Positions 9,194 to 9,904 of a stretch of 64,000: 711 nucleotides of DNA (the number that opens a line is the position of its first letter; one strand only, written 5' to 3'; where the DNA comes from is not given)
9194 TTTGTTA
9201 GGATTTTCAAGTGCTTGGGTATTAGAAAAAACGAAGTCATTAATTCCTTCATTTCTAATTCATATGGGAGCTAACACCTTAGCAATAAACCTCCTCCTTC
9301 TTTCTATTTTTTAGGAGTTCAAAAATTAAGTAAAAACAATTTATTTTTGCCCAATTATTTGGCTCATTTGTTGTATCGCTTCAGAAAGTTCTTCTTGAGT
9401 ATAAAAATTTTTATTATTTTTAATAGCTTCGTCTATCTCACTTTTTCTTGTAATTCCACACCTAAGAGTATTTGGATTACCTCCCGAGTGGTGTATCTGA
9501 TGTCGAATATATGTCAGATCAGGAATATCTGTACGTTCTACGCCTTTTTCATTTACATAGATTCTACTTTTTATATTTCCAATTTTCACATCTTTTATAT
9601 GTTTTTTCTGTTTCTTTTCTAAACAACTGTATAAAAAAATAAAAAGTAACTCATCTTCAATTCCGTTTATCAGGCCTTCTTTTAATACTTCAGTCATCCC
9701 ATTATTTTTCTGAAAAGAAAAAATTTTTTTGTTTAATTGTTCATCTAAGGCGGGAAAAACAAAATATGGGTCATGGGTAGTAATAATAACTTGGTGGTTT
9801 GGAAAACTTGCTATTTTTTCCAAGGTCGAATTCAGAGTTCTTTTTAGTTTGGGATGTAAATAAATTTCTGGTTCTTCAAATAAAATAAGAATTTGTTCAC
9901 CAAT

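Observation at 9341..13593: Four-gene defence operon: m5C MTase + beta-class N4/N6 MTase + large HNH-domain protein + AAA_21/ABC ATPase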

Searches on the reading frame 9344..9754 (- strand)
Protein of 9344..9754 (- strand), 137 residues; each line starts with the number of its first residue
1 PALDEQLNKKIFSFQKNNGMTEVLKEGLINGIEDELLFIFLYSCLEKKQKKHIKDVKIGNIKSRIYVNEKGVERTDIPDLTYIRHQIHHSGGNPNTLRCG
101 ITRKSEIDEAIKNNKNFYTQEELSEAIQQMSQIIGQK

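Call 50: search_solved_structures(query=A3, max_evalue=10, show_alignments=3)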
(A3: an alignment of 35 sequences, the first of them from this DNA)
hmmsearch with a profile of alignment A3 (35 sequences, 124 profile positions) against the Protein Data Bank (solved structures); distinct sequences matched with E-value up to 10: 9.
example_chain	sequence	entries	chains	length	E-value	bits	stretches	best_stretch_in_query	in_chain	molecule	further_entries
3l1c_A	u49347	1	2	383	0.14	15.6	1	36-98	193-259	Protein claret segregational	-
3u06_A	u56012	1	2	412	0.23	14.8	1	36-98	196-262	Protein claret segregational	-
1n6m_A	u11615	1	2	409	0.23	14.8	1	36-98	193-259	Claret segregational protein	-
1cz7_A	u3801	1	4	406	0.25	14.7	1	36-98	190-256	MICROTUBULE MOTOR PROTEIN NCD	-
8yue_A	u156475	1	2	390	0.25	14.7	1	40-98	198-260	Protein claret segregational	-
2ncd_A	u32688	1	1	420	0.25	14.7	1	36-98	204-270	PROTEIN (Kinesin motor NCD)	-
5w3d_A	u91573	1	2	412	0.27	14.6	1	36-98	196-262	Protein claret segregational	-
8yy2_C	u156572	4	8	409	0.43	14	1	40-98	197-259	Protein claret segregational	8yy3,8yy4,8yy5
7rja_A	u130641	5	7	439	0.43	13.9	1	71-117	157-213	Ubiquinol--cytochrome-c reductase subunit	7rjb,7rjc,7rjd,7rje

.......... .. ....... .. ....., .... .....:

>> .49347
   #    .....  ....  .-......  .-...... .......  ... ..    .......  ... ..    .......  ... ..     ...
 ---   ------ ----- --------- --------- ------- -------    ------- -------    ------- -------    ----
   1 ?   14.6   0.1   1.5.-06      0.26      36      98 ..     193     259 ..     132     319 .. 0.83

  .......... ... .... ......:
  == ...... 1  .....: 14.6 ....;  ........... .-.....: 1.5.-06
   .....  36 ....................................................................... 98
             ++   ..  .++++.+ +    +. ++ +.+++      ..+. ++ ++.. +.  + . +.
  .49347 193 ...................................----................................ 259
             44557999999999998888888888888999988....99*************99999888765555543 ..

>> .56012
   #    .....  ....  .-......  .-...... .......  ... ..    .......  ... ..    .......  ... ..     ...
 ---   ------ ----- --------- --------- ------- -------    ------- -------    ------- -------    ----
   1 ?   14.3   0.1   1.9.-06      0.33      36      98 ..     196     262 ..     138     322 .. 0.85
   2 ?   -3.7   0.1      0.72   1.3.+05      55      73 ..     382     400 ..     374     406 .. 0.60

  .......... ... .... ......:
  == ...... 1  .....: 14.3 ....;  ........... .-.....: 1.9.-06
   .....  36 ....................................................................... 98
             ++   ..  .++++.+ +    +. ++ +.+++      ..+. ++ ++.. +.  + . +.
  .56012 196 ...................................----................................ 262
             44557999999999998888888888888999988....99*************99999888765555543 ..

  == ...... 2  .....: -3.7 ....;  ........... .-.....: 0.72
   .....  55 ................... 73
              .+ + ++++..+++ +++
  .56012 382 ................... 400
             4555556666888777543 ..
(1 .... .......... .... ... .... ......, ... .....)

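Call 51: search_protein_families(library=pfam, alignment_id=A3, max_evalue=10)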
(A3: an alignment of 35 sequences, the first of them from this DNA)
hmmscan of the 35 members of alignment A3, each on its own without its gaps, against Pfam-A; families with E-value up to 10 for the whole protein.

A. member 1, seq(137 aa): 2 families
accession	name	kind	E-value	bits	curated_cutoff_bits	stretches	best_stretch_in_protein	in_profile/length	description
PF12358.13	DUF3644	-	0.054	13.5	27.6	1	10-92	27-106/183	Domain of unknown function (DUF3644)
PF19118.5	DUF5802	-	0.093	13.3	28.9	1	47-82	20-55/113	Family of unknown function (DUF5802)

B. families by the number of members that match (of 35 scanned): 18 families
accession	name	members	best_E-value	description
PF12358.13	DUF3644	2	0.054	Domain of unknown function (DUF3644)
PF24151.2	ArlX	1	0.011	ArlX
PF09426.16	Nyv1_longin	1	0.012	Vacuolar R-SNARE Nyv1, longin domain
PF18737.6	HEPN_MAE_28990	1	0.019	MAE_28990/MAE_18760-like HEPN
PF13066.11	DUF3929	1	0.021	Protein of unknown function (DUF3929)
PF25356.1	PH_trem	1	0.022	Trematode PH-like domain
PF11123.14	DNA_Packaging_2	1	0.032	DNA packaging protein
PF00764.25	Arginosuc_synth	1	0.052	Arginosuccinate synthase N-terminal HUP domain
PF07887.16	Calmodulin_bind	1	0.061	Calmodulin binding protein-like N-terminal domain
PF19234.4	DUF5887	1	0.072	Family of unknown function (DUF5887)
PF17356.7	PBSX_XtrA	1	0.076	Phage-like element PBSX protein XtrA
PF14659.12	Phage_int_SAM_3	1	0.082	Phage integrase, N-terminal SAM-like domain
PF19118.5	DUF5802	1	0.093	Family of unknown function (DUF5802)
PF20180.4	UQCC2_CBP6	1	0.1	Complex III assembly factor UQCC2/CBP6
PF17938.6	TetR_C_29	1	0.14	Tetracyclin repressor-like, C-terminal domain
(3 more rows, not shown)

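Call 60: search_protein_representatives(alignment_id=A3)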
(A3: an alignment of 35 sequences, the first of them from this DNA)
Query: 35 sequences, 124 profile positions. Proteins with E-value up to 0.001 (for the whole library): 746; up to 1e-10: 84; up to 1e-30: 4. The best 150 are listed.
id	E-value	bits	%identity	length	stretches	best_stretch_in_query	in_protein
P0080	1.1e-33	132.2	-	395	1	4-122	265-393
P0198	1.8e-33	131.5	-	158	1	1-121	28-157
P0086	4.1e-33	130.3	-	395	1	2-122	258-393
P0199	1.5e-31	125.3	-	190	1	5-122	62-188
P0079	4.1e-30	120.6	-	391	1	4-122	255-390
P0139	1.1e-28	116.0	-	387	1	1-122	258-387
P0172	2.7e-28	114.8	-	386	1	1-122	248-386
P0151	1.1e-26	109.6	-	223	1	2-121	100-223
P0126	1.7e-26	109.0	-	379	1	2-121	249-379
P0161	2.1e-26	108.7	-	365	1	5-121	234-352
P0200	1.4e-25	106.1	-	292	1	4-122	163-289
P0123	2.8e-25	105.1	-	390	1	1-122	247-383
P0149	1.4e-24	102.8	-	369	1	1-122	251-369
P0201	6.9e-24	100.5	-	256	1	1-121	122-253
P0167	1.1e-23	99.9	-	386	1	4-121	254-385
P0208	9.1e-22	93.7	-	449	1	13-122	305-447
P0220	5.2e-15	71.9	-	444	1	8-122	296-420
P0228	4.0e-13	65.8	-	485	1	7-122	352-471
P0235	1.4e-12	64.0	-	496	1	9-119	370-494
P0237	1.8e-12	63.7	-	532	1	5-122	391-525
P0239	2.5e-12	63.2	-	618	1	13-122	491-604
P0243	5.2e-12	62.2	-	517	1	4-122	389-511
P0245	1.2e-11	61.0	-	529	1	21-121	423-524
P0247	2.8e-11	59.8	-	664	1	27-121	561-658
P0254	7.8e-11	58.4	-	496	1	37-122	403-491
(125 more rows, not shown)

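Call 61: search_protein_families(library=pfam, proteins=[P0228, P0235, P0237, P0239, P0243, P0247, P0245, P0254, P0208, P0220], max_evalue=0.01)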
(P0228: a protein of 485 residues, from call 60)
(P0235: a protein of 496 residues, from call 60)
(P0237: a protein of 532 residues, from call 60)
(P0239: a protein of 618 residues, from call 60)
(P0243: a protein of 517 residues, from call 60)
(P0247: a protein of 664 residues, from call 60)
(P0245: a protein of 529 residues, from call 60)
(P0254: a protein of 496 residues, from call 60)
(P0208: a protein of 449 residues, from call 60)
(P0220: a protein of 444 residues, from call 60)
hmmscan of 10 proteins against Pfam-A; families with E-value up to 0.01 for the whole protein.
P0228 (485 aa): 5 families
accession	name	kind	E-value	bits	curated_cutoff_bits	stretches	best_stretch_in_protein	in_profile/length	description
PF13175.12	AAA_15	-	1.9e-18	67.7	32.1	1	1-347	1-374/374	AAA ATPase domain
PF13304.12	AAA_21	-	1e-17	65.6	27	1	31-348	3-304/304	AAA domain, putative AbiEii toxin, Type IV TA system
PF11398.14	DUF2813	-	7.2e-09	35.9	21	1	1-59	1-54/372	Protein of unknown function (DUF2813)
PF13476.12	AAA_23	-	3.4e-08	34.8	27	1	5-177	1-154/201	AAA domain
PF02463.25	SMC_N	-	4.4e-08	33.3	40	1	3-62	2-61/220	RecF/RecN/SMC N terminal domain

P0235 (496 aa): 7 families
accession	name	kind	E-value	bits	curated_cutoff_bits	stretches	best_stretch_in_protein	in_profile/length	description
PF13175.12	AAA_15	-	2.8e-17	63.8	32.1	2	289-363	298-374/374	AAA ATPase domain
PF13304.12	AAA_21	-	1.6e-16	61.7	27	1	257-364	206-304/304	AAA domain, putative AbiEii toxin, Type IV TA system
PF02463.25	SMC_N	-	2.5e-08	34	40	1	3-48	2-45/220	RecF/RecN/SMC N terminal domain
PF13476.12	AAA_23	-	6.9e-05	24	27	1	5-173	1-137/201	AAA domain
PF11398.14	DUF2813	-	0.0001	22.2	21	0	298-337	265-304/372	Protein of unknown function (DUF2813)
PF13514.12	AAA_27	-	0.00011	22.4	22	1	1-47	1-46/206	AAA domain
PF13555.12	AAA_29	-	0.00079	19.6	27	1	3-48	1-43/61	P-loop containing region of AAA domain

P0237 (532 aa): 7 families
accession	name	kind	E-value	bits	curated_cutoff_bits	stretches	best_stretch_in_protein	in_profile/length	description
PF13175.12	AAA_15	-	7.6e-79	266.5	32.1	1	1-380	1-374/374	AAA ATPase domain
PF13304.12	AAA_21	-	8.5e-18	65.9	27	1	24-380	1-303/304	AAA domain, putative AbiEii toxin, Type IV TA system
PF11398.14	DUF2813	-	4.6e-08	33.3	21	1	1-121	1-122/372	Protein of unknown function (DUF2813)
PF13476.12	AAA_23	-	3.3e-07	31.6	27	1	5-260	1-180/201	AAA domain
PF13514.12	AAA_27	-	0.00027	21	22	1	1-50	1-55/206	AAA domain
PF13555.12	AAA_29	-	0.0011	19.1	27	1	5-43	3-43/61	P-loop containing region of AAA domain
PF02463.25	SMC_N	-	0.0071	16.2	40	0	3-383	2-205/220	RecF/RecN/SMC N terminal domain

P0239 (618 aa): 4 families
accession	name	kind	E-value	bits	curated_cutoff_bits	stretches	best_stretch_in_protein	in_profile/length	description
PF13175.12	AAA_15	-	8.4e-21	75.4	32.1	1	1-480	1-374/374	AAA ATPase domain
PF13304.12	AAA_21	-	1.2e-20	75.2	27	1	254-478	70-301/304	AAA domain, putative AbiEii toxin, Type IV TA system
PF11398.14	DUF2813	-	1.9e-05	24.6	21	0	1-115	1-113/372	Protein of unknown function (DUF2813)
PF02463.25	SMC_N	-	0.00011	22.1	40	1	3-487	2-210/220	RecF/RecN/SMC N terminal domain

P0243 (517 aa): 5 families
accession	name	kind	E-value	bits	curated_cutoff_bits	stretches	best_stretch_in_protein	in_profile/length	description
PF13175.12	AAA_15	-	3.6e-23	83.2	32.1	1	16-377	2-374/374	AAA ATPase domain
PF13304.12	AAA_21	-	1.2e-17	65.4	27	1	46-378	4-304/304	AAA domain, putative AbiEii toxin, Type IV TA system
PF02463.25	SMC_N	-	0.00023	21.1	40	1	17-64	2-47/220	RecF/RecN/SMC N terminal domain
PF11398.14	DUF2813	-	0.00077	19.4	21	0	17-130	3-115/372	Protein of unknown function (DUF2813)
PF13555.12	AAA_29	-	0.0038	17.4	27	1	18-62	2-43/61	P-loop containing region of AAA domain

P0247 (664 aa): 2 families
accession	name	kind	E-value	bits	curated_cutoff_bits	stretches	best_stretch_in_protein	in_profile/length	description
PF13175.12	AAA_15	-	5.1e-16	59.7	32.1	1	439-515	305-374/374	AAA ATPase domain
PF13304.12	AAA_21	-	3.1e-13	50.9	27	2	465-515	261-303/304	AAA domain, putative AbiEii toxin, Type IV TA system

P0245 (529 aa): 7 families
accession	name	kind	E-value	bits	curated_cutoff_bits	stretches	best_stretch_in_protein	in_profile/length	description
PF13175.12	AAA_15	-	2.4e-23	83.8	32.1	1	1-404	1-374/374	AAA ATPase domain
PF13304.12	AAA_21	-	2.4e-14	54.6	27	2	319-405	226-304/304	AAA domain, putative AbiEii toxin, Type IV TA system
PF11398.14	DUF2813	-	7.4e-11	42.5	21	1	1-50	1-45/372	Protein of unknown function (DUF2813)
PF02463.25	SMC_N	-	0.00026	20.9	40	1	3-48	2-45/220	RecF/RecN/SMC N terminal domain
PF13476.12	AAA_23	-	0.0012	19.9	27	1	5-49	1-41/201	AAA domain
PF16320.10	Ribosomal_L12_N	-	0.0039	17.3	25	1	77-95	13-31/48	Ribosomal protein L7/L12 dimerisation domain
PF13555.12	AAA_29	-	0.0072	16.5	27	0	3-49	1-44/61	P-loop containing region of AAA domain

P0254 (496 aa): 8 families
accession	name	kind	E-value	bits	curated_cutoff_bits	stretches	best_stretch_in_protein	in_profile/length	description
PF13175.12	AAA_15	-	1.9e-25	90.7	32.1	1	1-348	1-373/374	AAA ATPase domain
PF13304.12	AAA_21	-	8.9e-17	62.5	27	1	34-350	1-304/304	AAA domain, putative AbiEii toxin, Type IV TA system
PF13476.12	AAA_23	-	3.1e-07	31.7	27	1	8-141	4-113/201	AAA domain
PF02463.25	SMC_N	-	4.2e-07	30.1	40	1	2-79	1-73/220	RecF/RecN/SMC N terminal domain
PF11398.14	DUF2813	-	0.00044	20.2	21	0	34-62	24-52/372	Protein of unknown function (DUF2813)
PF13514.12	AAA_27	-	0.0045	17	22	1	3-55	3-49/206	AAA domain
PF13555.12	AAA_29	-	0.0085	16.3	27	0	32-55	22-45/61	P-loop containing region of AAA domain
PF00005.33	ABC_tran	-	0.0097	17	25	0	36-85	15-68/137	ABC transporter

P0208 (449 aa): 6 families
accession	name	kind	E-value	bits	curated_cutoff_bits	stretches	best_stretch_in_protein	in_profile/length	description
PF13175.12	AAA_15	-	1.7e-24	87.6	32.1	2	64-290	164-374/374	AAA ATPase domain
PF13304.12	AAA_21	-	7.1e-19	69.4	27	1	199-290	230-303/304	AAA domain, putative AbiEii toxin, Type IV TA system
PF13476.12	AAA_23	-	1.9e-05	25.8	27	1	4-184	1-166/201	AAA domain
PF11398.14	DUF2813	-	0.0012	18.7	21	0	204-257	251-308/372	Protein of unknown function (DUF2813)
PF02463.25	SMC_N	-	0.0013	18.7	40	1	1-222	1-152/220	RecF/RecN/SMC N terminal domain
PF00005.33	ABC_tran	-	0.007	17.4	25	0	18-133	7-87/137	ABC transporter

P0220 (444 aa): 2 families
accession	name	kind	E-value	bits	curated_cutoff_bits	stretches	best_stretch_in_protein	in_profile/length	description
PF13304.12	AAA_21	-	3.4e-12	47.5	27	1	79-291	117-304/304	AAA domain, putative AbiEii toxin, Type IV TA system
PF13175.12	AAA_15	-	2.1e-11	44.5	32.1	1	166-290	254-374/374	AAA ATPase domain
